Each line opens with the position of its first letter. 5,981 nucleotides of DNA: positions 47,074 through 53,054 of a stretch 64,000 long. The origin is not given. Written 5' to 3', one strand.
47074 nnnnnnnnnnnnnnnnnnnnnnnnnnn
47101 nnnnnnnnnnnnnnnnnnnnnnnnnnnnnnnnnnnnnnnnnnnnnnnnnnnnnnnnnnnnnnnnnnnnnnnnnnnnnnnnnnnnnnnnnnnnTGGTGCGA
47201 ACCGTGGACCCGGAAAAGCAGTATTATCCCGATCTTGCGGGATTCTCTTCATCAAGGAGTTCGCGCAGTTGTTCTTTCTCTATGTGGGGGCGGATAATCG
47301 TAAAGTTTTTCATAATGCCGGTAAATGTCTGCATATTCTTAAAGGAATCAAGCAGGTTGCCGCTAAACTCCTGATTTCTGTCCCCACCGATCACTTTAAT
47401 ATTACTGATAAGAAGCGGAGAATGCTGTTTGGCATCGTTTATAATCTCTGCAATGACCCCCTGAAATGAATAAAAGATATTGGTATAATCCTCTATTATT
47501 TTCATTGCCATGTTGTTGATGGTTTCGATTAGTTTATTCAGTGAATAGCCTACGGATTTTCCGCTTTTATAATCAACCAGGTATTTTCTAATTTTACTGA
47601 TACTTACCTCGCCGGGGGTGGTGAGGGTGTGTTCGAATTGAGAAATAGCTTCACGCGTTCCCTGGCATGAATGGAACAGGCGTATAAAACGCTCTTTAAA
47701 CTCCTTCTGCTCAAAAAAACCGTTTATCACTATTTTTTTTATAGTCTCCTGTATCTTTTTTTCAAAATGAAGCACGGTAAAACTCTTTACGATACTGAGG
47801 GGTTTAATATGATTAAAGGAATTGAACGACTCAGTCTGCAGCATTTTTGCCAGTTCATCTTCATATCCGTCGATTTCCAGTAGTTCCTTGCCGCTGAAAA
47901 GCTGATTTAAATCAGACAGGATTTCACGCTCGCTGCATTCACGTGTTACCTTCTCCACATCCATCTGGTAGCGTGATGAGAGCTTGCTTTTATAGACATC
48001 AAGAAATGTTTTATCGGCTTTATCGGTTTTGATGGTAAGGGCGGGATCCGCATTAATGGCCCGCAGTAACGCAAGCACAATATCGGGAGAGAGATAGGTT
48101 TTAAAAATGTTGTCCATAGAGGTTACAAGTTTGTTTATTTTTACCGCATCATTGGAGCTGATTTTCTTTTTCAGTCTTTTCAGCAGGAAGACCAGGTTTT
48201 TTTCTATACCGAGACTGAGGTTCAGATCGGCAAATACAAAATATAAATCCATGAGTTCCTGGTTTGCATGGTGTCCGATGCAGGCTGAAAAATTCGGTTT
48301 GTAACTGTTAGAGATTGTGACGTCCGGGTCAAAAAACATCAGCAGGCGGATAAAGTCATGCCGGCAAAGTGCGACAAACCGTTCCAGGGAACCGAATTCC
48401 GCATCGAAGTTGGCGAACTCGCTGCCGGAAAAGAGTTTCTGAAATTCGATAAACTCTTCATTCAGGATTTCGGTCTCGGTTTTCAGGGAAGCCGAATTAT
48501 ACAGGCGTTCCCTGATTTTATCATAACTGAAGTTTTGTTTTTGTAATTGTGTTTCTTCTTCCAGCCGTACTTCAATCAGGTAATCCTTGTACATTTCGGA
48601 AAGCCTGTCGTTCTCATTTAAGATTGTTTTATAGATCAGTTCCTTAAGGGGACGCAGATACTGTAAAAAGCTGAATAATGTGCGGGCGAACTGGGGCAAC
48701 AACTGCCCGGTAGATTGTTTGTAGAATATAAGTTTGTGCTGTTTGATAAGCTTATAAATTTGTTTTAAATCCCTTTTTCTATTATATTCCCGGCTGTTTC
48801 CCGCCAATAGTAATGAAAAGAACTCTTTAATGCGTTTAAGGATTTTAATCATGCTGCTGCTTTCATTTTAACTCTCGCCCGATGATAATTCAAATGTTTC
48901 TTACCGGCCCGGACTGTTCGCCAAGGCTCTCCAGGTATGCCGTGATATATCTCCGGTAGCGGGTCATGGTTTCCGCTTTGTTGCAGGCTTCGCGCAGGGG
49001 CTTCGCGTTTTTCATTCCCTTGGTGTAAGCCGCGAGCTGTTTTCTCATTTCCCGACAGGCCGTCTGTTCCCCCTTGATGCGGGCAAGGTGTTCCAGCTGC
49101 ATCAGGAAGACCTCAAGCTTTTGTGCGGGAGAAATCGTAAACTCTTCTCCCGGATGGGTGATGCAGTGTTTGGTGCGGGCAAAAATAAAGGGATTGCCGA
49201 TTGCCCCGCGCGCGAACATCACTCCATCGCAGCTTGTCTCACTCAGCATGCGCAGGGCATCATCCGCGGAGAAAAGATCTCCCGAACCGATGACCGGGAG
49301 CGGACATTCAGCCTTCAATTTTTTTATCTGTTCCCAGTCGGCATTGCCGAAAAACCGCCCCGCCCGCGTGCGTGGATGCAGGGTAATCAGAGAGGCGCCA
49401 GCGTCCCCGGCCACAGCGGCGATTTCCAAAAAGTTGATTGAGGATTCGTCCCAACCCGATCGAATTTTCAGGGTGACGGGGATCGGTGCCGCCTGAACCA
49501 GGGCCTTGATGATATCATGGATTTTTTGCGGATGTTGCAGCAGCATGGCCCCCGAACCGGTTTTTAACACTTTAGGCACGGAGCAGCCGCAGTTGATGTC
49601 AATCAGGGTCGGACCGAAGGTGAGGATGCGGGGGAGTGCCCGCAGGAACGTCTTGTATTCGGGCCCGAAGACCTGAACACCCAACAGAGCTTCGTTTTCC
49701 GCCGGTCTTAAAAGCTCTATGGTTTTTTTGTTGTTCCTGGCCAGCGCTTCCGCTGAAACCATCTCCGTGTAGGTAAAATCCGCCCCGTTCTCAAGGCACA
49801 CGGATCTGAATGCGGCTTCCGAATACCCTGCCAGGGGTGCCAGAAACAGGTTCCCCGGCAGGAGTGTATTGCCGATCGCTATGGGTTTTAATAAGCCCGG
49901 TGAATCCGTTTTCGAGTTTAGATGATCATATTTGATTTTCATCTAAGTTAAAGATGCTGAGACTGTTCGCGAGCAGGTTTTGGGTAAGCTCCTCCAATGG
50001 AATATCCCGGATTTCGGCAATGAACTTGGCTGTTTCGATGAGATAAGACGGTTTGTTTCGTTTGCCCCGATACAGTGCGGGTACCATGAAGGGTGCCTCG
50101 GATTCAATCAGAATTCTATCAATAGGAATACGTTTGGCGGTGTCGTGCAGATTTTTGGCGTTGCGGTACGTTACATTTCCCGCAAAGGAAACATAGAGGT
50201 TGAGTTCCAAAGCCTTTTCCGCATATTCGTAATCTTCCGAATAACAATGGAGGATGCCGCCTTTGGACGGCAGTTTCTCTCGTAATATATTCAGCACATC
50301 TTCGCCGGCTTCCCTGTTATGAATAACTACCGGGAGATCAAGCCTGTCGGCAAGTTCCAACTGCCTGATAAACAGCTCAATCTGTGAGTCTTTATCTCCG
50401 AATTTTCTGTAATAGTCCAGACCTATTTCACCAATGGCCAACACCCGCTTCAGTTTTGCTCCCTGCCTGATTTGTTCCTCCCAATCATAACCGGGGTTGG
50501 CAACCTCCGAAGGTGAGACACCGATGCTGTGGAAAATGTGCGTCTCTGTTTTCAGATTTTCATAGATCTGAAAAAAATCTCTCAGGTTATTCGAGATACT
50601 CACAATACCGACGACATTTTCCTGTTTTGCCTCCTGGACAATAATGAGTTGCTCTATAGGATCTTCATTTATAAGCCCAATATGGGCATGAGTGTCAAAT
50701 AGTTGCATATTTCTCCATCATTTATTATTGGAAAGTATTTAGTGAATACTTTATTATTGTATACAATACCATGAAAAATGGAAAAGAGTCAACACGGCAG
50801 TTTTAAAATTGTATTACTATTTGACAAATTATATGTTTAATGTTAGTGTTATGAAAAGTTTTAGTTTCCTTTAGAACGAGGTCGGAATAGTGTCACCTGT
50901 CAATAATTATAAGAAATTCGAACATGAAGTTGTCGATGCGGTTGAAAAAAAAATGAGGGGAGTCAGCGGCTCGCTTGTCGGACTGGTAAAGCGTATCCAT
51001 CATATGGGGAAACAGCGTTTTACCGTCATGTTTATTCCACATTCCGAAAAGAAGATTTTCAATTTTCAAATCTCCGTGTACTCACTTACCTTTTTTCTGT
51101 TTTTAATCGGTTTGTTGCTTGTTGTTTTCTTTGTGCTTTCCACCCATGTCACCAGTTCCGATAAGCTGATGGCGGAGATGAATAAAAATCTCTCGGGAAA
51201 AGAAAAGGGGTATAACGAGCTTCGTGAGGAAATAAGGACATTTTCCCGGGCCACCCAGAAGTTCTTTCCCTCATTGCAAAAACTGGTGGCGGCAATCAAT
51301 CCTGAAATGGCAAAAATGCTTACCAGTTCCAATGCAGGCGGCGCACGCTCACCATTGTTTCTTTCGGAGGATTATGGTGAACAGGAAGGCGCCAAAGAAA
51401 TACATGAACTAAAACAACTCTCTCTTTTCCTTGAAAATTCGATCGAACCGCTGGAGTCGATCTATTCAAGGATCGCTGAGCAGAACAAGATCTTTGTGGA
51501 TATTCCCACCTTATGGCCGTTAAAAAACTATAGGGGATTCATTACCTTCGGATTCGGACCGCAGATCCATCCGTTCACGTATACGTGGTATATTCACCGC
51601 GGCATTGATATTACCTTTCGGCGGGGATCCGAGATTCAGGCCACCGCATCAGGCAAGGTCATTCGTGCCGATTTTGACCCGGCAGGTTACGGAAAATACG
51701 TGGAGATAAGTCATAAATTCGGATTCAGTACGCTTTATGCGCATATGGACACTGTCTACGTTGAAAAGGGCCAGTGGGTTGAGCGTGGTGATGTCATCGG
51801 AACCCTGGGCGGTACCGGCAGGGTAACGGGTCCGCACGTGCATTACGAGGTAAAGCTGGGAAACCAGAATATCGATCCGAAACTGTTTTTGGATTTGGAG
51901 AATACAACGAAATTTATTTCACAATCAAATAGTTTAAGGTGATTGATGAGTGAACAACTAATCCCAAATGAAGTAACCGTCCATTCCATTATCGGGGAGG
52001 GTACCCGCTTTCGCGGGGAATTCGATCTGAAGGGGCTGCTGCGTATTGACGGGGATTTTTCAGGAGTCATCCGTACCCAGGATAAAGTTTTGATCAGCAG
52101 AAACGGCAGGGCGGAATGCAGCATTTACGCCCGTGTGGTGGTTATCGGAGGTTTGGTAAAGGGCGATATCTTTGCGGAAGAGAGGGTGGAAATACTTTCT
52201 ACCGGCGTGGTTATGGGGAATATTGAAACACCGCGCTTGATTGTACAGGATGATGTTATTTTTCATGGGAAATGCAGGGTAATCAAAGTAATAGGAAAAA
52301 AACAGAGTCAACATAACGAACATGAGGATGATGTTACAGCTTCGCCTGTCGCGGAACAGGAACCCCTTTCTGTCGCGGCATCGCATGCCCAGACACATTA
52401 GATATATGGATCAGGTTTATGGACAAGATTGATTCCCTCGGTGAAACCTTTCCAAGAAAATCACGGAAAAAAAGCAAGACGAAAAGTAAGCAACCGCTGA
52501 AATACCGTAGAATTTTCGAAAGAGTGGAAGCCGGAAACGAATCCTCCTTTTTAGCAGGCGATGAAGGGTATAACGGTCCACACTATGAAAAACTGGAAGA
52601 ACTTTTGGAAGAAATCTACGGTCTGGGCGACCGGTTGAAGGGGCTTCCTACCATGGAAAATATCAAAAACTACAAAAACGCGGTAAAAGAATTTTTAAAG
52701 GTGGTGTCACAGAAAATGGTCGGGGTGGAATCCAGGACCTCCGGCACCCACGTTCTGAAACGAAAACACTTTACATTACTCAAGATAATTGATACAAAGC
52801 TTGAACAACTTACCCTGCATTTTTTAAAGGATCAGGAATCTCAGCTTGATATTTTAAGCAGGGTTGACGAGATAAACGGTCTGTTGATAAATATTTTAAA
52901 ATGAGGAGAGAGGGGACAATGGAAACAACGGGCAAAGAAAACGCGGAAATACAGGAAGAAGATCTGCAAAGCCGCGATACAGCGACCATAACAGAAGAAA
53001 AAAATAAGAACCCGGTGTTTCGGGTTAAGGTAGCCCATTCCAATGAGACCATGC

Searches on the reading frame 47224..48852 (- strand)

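Call 90: search_protein_families(library=pfam, proteins=[window:47224-48852:-])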
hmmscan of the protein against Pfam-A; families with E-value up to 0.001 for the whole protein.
window:47224-48852:- (542 aa): 1 family
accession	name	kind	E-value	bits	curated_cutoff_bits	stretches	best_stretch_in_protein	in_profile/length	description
PF17239.7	DUF5312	-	8.8e-14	51.2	25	1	286-513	331-552/553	Family of unknown function (DUF5312)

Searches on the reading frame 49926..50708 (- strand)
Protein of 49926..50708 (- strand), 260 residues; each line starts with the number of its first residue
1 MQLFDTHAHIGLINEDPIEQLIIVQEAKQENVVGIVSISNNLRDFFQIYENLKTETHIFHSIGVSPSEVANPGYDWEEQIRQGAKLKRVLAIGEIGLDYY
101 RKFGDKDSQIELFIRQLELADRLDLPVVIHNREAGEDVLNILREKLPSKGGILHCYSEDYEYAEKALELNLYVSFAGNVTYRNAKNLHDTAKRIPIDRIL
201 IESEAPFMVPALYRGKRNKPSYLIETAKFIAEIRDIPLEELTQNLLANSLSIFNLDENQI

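Call 90: search_protein_families(library=pfam, proteins=[window:49926-50708:-])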
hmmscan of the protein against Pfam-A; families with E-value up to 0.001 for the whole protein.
window:49926-50708:- (260 aa): 1 family
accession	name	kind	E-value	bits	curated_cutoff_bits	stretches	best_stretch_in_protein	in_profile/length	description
PF01026.27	TatD_DNase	-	2.3e-71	240.6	27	1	4-254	1-253/253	TatD related DNase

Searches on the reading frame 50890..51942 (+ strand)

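Call 90: search_protein_families(library=pfam, proteins=[window:50890-51942:+])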
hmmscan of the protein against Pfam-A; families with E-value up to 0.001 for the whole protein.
window:50890-51942:+ (350 aa): 1 family
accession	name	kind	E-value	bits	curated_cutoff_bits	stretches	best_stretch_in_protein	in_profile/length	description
PF01551.29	Peptidase_M23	-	2.7e-30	104.8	28.7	1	235-330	2-96/96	Peptidase family M23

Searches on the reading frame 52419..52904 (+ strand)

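Call 90: search_protein_families(library=pfam, proteins=[window:52419-52904:+])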
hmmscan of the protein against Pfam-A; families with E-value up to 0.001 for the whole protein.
window:52419-52904:+ (161 aa): 1 family
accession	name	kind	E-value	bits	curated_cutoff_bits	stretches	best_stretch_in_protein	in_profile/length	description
PF03885.18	DUF327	-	4.2e-28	98.5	25.8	1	20-159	17-142/143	Protein of unknown function (DUF327)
